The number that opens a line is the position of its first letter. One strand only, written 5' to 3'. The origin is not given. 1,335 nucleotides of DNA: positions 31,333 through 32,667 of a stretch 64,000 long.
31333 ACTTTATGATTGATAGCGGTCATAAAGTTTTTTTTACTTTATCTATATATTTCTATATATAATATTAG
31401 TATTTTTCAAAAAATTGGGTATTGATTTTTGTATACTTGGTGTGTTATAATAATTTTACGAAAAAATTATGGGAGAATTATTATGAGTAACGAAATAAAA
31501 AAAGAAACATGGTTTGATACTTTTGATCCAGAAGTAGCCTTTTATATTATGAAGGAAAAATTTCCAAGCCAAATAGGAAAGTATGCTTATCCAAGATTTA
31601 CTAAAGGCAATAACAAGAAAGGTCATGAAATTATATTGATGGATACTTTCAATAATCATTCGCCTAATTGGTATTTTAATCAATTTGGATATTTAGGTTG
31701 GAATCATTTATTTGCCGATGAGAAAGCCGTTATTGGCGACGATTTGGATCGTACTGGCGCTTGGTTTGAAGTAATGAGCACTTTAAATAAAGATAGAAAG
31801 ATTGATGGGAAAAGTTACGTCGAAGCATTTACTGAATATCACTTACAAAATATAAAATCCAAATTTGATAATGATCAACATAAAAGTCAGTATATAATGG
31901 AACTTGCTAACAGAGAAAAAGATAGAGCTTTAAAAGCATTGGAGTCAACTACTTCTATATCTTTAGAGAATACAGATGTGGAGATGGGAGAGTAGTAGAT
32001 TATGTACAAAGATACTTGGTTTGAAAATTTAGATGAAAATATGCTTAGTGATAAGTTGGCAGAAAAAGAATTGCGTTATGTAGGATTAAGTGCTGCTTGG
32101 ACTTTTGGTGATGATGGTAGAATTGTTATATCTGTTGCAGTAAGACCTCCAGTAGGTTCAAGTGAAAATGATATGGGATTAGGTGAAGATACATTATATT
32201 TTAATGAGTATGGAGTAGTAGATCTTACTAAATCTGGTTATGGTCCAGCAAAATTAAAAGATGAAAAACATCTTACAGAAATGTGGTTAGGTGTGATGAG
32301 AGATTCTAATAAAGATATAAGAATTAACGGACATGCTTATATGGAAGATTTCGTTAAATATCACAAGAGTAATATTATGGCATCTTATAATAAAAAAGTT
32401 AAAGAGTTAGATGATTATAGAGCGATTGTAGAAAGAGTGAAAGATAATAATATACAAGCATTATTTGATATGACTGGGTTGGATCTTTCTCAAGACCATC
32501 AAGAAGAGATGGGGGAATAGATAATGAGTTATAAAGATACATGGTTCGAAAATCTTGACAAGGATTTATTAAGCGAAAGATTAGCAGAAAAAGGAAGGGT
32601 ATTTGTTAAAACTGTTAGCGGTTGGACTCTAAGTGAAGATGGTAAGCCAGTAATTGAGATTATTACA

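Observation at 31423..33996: Five-gene, single-promoter array of an unrecognised small-protein family wedged between pnp and the SRP RNA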

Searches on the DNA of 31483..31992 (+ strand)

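Call 78: search_rna_families(sources=[L164, L002, L007, L008, L012], threshold=gathering)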
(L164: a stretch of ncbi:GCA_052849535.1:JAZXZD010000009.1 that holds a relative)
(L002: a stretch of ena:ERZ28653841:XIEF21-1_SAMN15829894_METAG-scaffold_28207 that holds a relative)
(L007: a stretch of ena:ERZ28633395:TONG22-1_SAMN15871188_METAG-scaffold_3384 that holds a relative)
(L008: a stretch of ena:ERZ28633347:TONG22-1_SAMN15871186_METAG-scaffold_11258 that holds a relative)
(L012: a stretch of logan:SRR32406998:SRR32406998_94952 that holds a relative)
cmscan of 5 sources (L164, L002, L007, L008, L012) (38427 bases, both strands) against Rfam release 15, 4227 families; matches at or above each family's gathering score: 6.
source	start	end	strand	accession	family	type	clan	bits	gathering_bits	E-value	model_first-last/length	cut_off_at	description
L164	2611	4165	+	RF00177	SSU_rRNA_bacteria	Gene; rRNA;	CL00111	1535.9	50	0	1-1533/1533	no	Bacterial small subunit ribosomal RNA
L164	1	680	+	RF02541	LSU_rRNA_bacteria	Gene; rRNA;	CL00112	737.1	50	9.2e-240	2246-2925/2925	5'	Bacterial large subunit ribosomal RNA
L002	4021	4290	-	RF01854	Bacteria_large_SRP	Gene;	CL00003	148.1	60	8.5e-24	1-256/256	no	Bacterial large signal recognition particle RNA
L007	5834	6102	-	RF01854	Bacteria_large_SRP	Gene;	CL00003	146.6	60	1.6e-23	1-256/256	no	Bacterial large signal recognition particle RNA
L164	786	902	+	RF00001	5S_rRNA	Gene; rRNA;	CL00113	89.3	38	4.9e-18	1-120/120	no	5S ribosomal RNA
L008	102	233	+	RF00557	L10_leader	Cis-reg; leader;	-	80.2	44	2.2e-11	1-138/138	no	Ribosomal protein L10 leader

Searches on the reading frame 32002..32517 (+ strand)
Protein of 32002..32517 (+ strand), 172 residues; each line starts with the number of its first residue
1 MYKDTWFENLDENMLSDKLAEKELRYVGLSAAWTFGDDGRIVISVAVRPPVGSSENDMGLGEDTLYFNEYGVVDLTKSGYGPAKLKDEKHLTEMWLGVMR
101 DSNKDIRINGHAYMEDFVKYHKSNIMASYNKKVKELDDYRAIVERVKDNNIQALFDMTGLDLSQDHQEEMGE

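Call 7: search_protein_families(library=pfam, proteins=[window:32002-32517:+], max_evalue=1)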
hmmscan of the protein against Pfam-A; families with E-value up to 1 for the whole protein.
window:32002-32517:+ (172 aa): 1 family
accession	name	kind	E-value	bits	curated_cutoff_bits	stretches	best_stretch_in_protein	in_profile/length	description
PF04914.18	DltD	-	0.027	14.3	22.7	0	103-155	219-274/348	DltD protein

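Call 8: search_protein_families(library=ncbifam, proteins=[window:32002-32517:+], max_evalue=1)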
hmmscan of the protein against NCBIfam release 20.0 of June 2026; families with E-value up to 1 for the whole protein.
window:32002-32517:+ (172 aa): 0 families

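Call 9: search_protein_families(library=phrogs, proteins=[window:32002-32517:+], max_evalue=1)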
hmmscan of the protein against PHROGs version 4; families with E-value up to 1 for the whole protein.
window:32002-32517:+ (172 aa): 1 family
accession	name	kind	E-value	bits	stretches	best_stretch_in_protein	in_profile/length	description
phrog_17201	-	unknown function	0.08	13.9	1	105-134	25-54/57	-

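Call 10: search_protein_families(library=padloc, proteins=[window:32002-32517:+], max_evalue=1)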
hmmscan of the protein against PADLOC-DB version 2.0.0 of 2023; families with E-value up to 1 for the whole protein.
window:32002-32517:+ (172 aa): 0 families

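Call 30: search_solved_structures(query=A2, max_evalue=10, show_alignments=2)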
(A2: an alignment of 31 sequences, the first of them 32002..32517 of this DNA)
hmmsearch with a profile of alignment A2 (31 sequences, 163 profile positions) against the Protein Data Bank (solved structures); distinct sequences matched with E-value up to 10: 6.
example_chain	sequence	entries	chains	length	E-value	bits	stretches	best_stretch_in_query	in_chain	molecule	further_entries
5jx1_A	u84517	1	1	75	0.11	16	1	119-157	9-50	Chimera protein of Kinesin-like protein KIF3A and Microtubule-associated protein RP/EB fam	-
6epb_A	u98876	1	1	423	0.82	13.1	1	52-116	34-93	Endochitinase 42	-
6ylj_A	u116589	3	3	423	0.82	13.1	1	52-116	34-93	Endochitinase 42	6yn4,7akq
1zv8_A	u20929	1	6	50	0.89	13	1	117-158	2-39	E2 glycoprotein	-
5jv3_A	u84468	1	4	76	1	12.8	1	117-157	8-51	Chimera protein of Kinesin-like protein KIF11 and Microtubule-associated protein RP/EB fam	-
2bez_C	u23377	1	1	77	1.1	12.8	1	117-158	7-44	Spike glycoprotein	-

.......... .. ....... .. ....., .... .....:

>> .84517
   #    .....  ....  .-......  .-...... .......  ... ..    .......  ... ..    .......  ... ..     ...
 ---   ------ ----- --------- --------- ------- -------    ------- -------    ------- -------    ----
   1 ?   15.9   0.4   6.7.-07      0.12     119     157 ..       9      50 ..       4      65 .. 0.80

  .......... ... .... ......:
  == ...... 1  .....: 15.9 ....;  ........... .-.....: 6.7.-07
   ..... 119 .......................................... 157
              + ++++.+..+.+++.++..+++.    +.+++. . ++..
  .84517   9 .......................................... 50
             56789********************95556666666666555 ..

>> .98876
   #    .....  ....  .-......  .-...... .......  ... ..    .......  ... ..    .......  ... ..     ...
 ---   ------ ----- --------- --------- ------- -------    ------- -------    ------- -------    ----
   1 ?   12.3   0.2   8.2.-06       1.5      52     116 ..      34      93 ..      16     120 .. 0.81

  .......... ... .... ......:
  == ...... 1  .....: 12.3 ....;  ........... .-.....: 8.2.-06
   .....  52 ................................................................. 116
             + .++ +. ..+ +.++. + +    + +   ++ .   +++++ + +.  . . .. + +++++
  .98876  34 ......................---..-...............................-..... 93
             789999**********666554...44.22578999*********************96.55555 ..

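Call 31: find_homologous_proteins(query=A2, max_evalue=0.001)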
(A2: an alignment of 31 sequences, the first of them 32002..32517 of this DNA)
Query A2 (31 sequences) (172 aa, profile of the alignment): 6 proteins with E <= 0.001 among 1129 candidates.
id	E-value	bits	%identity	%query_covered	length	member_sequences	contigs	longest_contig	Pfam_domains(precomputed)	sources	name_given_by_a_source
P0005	9.4e-37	145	100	100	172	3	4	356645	-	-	-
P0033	1.8e-31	128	95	79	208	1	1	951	PF04011.18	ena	-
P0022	8.7e-30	122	24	54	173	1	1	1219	-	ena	-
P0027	6.0e-29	119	23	63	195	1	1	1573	-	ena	-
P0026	6.1e-22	97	36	27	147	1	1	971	-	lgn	-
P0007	2.9e-7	49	95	46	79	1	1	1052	-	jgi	-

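Call 34: predict_structure(alignment_id=A2)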
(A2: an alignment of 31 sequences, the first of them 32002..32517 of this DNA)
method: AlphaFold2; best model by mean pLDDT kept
length: 172 residues; sequences in the alignment: 31
mean_pLDDT: 88.4   pTM: 0.77
mean pLDDT of the five models: 88.4, 88.3, 87.6, 86.6, 86.5
residues with pLDDT >= 90: 112; 70-90: 39; 50-70: 20; < 50: 1
segments of 3 or more residues with pLDDT < 50: none
pLDDT, mean of each block of 10 residues (from residue 1): 87 95 87 71 90 64 92 91 86 96 97 97 94 98 98 95 70 60
secondary structure, 60 per line:
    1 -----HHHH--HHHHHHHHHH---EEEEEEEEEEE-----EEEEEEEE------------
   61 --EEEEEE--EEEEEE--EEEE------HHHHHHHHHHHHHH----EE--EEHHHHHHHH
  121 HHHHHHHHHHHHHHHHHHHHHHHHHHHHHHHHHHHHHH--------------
elements in order: H6-9 H12-21 E25-35 E41-48 E63-68 E71-76 E79-82 H89-102 H113-158

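Call 38: fold_search(model_id=the predicted structure, library=pdb)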
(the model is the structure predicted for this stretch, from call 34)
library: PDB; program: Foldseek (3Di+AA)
matches with E <= 10: 241; with E <= 0.001: 0
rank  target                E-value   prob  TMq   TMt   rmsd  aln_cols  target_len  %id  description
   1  4nhr                  2.9e-01  0.15  0.20  0.24  16.1       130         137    9  Crystal structure of the outer membrane lipopolysaccharide transport protein LptE (RlpB) (released 2014-07-16)
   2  1q9u_A                4.8e-01  0.16  0.23  0.29  10.0       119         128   10  Crystal structure of uncharacterized conserved protein DUF302 from Bacillus stearothermophilus (released 2004-03-02)
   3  5d9r                  5.4e-01  0.08  0.13  0.15  10.8        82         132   21  Crystal structure of a conserved domain in the intermembrane space region of the plastid division protein ARC6 (released 2015-11-11)
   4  4kwy_A                6.9e-01  0.07  0.18  0.20  11.8       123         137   17  Crystal structure of a putative lipoprotein (CC_3750) from Caulobacter crescentus CB15 at 2.40 A resolution (released 2013-06-19)
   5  1j3m_A                7.3e-01  0.18  0.24  0.30  10.9       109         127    8  Crystal structure of the conserved hypothetical protein TT1751 from Thermus thermophilus HB8 (released 2004-05-18)
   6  6p8t_A                7.8e-01  0.03  0.12  0.03  18.8       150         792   14  Acinetobacter baumannii tRNA synthetase in complex with compound 1 (released 2020-11-18)
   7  3qkr_A                8.3e-01  0.05  0.15  0.14  15.1       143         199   11  Mre11 Rad50 binding domain bound to Rad50 (released 2011-03-30)
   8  2xzl_A                8.3e-01  0.04  0.13  0.04  16.2       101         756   13  Upf1-RNA complex (released 2011-03-30)
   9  5had                  8.9e-01  0.06  0.13  0.15  10.7        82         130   21  Crystal structure of intermembrane space region of chloroplast protein ARC6 (released 2017-01-18)
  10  4x8w_B                9.4e-01  0.18  0.21  0.41   8.8        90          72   12  dsRBD3 of Loquacious (released 2016-01-13)
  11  1ru1_A                1.0e+00  0.09  0.21  0.24  14.8       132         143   11  CRYSTAL STRUCTURE OF A TERNARY COMPLEX OF E. COLI HPPK(V83G/DEL84-89) WITH MGAMPCPP AND 6-HYDROXYMETHYL-7,8-DIHYDROPTE (released 2004-02-24)
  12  5esv_G                1.0e+00  0.07  0.17  0.16  12.6       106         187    8  Crystal Structure of Broadly Neutralizing Antibody CH03, Isolated from Donor CH0219, in Complex with Scaffolded Trimer (released 2015-12-16)
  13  3bjk_A                1.0e+00  0.06  0.16  0.19  12.4       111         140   16  Crystal structure of HI0827, a hexameric broad specificity acyl-coenzyme A thioesterase: The Asp44Ala mutant enzyme (released 2008-02-26)
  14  7pvj_A                1.1e+00  0.06  0.15  0.05  14.0        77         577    9  Crystal structure of Thioredoxin Reductase from Brugia Malayi in complex with auranofin (released 2022-04-06)
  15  9pfv_C                1.2e+00  0.11  0.15  0.03  11.0        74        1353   16  The cryo-EM structure of C. crescentus DriD-ssDNA-RNAP-Sigma73-CCNA_03891/CCNA_01149 promoter transcription activation (released 2026-02-25)
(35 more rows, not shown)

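Call 39: fold_search(model_id=the predicted structure, library=viral)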
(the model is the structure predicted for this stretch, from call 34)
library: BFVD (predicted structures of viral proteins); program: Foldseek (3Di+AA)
matches with E <= 10: 670; with E <= 0.001: 0
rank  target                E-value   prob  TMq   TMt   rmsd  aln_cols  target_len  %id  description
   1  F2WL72                8.0e-03  0.41  0.20  0.20  20.9       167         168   11  Uncharacterized protein [Lausannevirus]
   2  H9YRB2                2.0e-02  0.96  0.26  0.31   7.1        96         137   14  (no name in the UniProt tables at hand)
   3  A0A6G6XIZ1            3.1e-02  0.90  0.28  0.38  13.0       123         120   14  (no name in the UniProt tables at hand)
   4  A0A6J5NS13            3.7e-02  0.72  0.24  0.36   9.6       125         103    9  Uncharacterized protein [uncultured Caudovirales phage]
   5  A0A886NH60            4.8e-02  0.47  0.27  0.24  16.2       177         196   11  (no name in the UniProt tables at hand)
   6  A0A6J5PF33            9.5e-02  0.35  0.25  0.22  16.6       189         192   12  Uncharacterized protein [uncultured Caudovirales phage]
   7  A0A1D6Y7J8            1.0e-01  0.47  0.28  0.15  17.8       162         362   10  (no name in the UniProt tables at hand)
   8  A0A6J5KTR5            1.1e-01  0.23  0.20  0.18  15.3       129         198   15  Uncharacterized protein [uncultured Caudovirales phage]
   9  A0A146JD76            1.2e-01  0.18  0.21  0.23  18.5       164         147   15  (no name in the UniProt tables at hand)
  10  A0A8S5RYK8            1.2e-01  0.09  0.16  0.17  16.2       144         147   10  Uncharacterized protein [Myoviridae sp. ctNQV2]
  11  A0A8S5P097            1.7e-01  0.25  0.22  0.26   9.8        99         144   13  Uncharacterized protein [Myoviridae sp. ctLnO19]
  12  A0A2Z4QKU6            1.7e-01  0.14  0.21  0.04  23.6       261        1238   13  Uncharacterized protein [Torrey Pines virus]
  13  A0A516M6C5            1.8e-01  0.13  0.18  0.14  16.8       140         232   13  (no name in the UniProt tables at hand)
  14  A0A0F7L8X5            2.0e-01  0.13  0.15  0.21  12.9       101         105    8  Uncharacterized protein [uncultured marine virus]
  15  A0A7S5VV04            2.0e-01  0.09  0.12  0.05  11.7        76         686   17  (no name in the UniProt tables at hand)
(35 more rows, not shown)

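Call 53: find_encoding_contigs(protein=P0033, flank=10000, max_places=4)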
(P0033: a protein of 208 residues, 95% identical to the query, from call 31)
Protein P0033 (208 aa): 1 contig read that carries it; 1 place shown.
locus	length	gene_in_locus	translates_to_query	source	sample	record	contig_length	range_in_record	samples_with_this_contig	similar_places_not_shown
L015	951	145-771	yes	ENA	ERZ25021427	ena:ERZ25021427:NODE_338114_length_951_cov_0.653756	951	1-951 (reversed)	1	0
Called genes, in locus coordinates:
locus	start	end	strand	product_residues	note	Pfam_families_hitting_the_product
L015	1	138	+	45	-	?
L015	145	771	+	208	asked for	PF04011:LemA (weak)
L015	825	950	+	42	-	?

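Call 68: search_protein_families(library=pfam, alignment_id=A2, max_evalue=10)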
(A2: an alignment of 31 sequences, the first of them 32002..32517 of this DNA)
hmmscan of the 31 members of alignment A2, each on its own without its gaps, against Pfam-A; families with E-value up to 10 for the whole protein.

A. member 1, window:32002-32517:+ (172 aa): 1 family
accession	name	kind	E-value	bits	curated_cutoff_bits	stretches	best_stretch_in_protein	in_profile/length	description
PF04914.18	DltD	-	0.027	14.3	22.7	1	103-155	219-274/348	DltD protein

B. families by the number of members that match (of 31 scanned): 45 families (the first 25 are shown)
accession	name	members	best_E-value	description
PF25764.1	KIF21A_4th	2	0.0092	KIF21A-like domain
PF13600.11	DUF4140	2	0.17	N-terminal domain of unknown function (DUF4140)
PF02201.23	SWIB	1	0.0051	SWIB/MDM2 domain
PF07195.17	FliD_C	1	0.0055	Flagellar hook-associated protein 2 C-terminus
PF13361.12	UvrD_C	1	0.0073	UvrD-like helicase C-terminal domain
PF01763.21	Herpes_UL6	1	0.0075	Herpesvirus UL6 like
PF17365.7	DUF5390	1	0.0082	Family of unknown function (DUF5390)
PF00901.23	Orbi_VP5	1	0.01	Orbivirus outer capsid protein VP5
PF14197.11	Cep57_CLD_2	1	0.014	Centrosome localisation domain of PPC89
PF08581.15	Tup_N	1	0.016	Tup N-terminal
PF21851.2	DUF6910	1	0.019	Family of unknown function (DUF6910)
PF01920.25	Prefoldin_2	1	0.02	Prefoldin subunit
PF16305.10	DUF4947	1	0.021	Domain of unknown function (DUF4947)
PF08318.18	COG4_m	1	0.022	COG4 transport protein, middle alpha-helical bundle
PF11126.13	Phage_DsbA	1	0.025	Transcriptional regulator DsbA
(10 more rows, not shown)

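Call 69: search_protein_families(library=phrogs, alignment_id=A2, max_evalue=10)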
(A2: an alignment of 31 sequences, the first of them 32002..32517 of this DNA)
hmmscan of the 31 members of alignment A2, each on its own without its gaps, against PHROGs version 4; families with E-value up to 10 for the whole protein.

A. member 1, window:32002-32517:+ (172 aa): 1 family
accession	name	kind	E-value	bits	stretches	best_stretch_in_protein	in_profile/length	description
phrog_17201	-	unknown function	0.08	13.9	1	105-134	25-54/57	-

B. families by the number of members that match (of 31 scanned): 65 families (the first 25 are shown)
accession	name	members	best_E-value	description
phrog_14431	-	1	0.0012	-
phrog_9975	-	1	0.0017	-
phrog_9195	-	1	0.0054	-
phrog_2801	-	1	0.0067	-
phrog_11953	-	1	0.013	exonuclease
phrog_26975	-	1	0.015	-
phrog_5681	-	1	0.016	-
phrog_27000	-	1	0.017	-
phrog_24226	-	1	0.017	-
phrog_34453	-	1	0.017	-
phrog_23702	-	1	0.018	-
phrog_9078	-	1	0.018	-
phrog_12228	-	1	0.023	-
phrog_15833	-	1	0.023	DNA polymerase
phrog_37289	-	1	0.023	-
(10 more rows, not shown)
